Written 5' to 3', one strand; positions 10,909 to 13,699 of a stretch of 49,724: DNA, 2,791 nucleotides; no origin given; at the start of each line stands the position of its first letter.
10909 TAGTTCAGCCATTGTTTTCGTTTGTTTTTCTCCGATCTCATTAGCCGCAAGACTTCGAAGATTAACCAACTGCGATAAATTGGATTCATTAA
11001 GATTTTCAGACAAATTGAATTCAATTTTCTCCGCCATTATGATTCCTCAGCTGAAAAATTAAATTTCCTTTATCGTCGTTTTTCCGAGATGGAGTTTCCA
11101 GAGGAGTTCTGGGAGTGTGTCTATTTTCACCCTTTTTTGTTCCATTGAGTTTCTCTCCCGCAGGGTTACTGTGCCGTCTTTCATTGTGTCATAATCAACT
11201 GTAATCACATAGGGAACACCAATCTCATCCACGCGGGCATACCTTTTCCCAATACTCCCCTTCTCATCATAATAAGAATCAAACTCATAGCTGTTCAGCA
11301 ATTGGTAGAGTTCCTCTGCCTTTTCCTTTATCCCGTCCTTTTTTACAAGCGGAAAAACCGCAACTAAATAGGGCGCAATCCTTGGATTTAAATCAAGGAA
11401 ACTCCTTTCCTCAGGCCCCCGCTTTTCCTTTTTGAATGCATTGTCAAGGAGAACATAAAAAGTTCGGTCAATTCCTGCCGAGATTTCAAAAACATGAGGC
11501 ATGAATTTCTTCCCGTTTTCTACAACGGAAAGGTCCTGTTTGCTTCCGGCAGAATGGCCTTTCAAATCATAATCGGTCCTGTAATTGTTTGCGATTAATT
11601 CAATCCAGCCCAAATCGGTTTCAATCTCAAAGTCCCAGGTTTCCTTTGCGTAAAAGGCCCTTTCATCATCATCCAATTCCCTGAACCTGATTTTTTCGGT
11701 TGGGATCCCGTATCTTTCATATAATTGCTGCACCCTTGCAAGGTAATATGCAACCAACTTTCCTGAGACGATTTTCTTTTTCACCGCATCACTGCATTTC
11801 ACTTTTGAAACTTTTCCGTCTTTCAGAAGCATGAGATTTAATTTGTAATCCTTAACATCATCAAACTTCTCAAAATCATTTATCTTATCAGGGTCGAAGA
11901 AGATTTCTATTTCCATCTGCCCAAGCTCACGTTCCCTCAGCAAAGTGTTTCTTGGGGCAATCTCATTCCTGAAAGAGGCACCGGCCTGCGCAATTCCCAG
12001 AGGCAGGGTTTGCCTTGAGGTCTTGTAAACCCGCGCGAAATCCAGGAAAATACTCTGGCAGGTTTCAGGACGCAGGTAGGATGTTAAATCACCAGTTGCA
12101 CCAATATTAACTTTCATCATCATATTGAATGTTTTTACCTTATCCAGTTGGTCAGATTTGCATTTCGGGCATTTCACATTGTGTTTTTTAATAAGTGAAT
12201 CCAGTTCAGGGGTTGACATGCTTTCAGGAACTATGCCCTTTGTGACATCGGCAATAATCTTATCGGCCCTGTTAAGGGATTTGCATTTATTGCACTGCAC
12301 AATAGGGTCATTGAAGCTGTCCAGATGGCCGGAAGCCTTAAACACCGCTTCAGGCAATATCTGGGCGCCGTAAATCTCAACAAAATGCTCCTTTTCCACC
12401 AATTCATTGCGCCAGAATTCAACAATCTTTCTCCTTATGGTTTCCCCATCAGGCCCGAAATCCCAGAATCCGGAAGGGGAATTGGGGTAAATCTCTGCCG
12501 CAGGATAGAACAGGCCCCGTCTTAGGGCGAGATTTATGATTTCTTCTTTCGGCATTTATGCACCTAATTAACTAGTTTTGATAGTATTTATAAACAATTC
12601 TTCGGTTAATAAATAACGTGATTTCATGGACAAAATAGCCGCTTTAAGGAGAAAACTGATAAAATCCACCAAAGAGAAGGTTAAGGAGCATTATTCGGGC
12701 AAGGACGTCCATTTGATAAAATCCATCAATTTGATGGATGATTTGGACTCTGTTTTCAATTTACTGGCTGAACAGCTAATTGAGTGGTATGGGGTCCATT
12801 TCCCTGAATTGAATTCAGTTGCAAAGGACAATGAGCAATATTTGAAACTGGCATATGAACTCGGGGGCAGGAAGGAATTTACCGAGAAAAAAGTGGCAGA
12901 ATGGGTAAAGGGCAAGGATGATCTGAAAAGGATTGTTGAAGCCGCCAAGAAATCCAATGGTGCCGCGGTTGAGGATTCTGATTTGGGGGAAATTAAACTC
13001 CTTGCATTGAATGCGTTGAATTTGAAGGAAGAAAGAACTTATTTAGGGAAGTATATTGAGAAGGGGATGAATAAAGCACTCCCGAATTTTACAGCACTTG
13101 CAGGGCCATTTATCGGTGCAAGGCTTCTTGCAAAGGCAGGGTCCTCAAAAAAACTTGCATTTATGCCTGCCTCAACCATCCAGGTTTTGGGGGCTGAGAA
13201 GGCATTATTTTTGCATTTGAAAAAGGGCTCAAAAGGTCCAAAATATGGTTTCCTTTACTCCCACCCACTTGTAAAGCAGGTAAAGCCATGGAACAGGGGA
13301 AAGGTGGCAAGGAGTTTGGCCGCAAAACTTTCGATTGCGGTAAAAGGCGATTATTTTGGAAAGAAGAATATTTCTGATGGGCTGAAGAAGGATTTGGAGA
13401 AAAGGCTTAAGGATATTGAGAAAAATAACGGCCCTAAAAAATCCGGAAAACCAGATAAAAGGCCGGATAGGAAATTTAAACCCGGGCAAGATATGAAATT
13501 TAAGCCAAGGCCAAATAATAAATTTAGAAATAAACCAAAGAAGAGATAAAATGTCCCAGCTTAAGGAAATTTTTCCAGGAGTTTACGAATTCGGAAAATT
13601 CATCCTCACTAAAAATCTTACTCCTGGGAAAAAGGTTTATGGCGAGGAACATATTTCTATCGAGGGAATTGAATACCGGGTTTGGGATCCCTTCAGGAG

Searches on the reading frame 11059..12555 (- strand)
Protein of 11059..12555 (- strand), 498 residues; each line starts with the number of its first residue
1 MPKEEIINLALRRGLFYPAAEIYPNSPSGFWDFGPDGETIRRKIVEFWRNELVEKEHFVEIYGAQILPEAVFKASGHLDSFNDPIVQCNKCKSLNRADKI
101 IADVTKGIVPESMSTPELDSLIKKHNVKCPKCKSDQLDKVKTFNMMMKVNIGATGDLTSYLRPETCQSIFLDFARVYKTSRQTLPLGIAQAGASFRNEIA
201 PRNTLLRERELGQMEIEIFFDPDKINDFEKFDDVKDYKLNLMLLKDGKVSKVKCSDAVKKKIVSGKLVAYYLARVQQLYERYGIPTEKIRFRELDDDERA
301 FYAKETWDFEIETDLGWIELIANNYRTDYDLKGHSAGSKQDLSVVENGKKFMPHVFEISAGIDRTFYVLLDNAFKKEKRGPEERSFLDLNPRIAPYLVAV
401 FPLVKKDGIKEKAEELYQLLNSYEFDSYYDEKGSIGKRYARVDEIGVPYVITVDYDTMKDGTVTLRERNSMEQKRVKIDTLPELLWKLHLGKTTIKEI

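Call 36: search_protein_families(library=pfam, proteins=[window:11059-12555:-], max_evalue=0.00001)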
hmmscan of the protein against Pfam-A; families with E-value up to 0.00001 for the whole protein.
window:11059-12555:- (498 aa): 2 families
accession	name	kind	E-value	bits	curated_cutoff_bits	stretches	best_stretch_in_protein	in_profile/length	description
PF03129.25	HGTP_anticodon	-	8.2e-22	77.6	21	1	398-485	2-91/94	Anticodon binding domain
PF00587.30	tRNA-synt_2b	-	6.5e-09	36.5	29.3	1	159-347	11-136/179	tRNA synthetase class II core domain (G, H, P, S and T)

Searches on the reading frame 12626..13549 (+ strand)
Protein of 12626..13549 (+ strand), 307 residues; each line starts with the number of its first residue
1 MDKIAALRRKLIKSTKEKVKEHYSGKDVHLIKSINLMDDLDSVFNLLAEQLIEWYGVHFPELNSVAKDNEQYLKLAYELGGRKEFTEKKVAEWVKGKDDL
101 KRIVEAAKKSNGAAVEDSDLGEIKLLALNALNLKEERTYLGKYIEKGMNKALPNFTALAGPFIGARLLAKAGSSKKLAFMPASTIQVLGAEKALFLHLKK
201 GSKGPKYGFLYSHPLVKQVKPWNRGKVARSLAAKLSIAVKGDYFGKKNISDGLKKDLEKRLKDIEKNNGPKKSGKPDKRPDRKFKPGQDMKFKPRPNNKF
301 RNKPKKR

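Call 36: search_protein_families(library=pfam, proteins=[window:12626-13549:+], max_evalue=0.00001)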
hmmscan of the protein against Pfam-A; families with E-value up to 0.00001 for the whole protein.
window:12626-13549:+ (307 aa): 1 family
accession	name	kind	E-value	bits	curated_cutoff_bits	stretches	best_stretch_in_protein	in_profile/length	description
PF01798.23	Nop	-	7.6e-62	209.2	25.4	1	36-262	1-227/228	snoRNA binding domain, fibrillarin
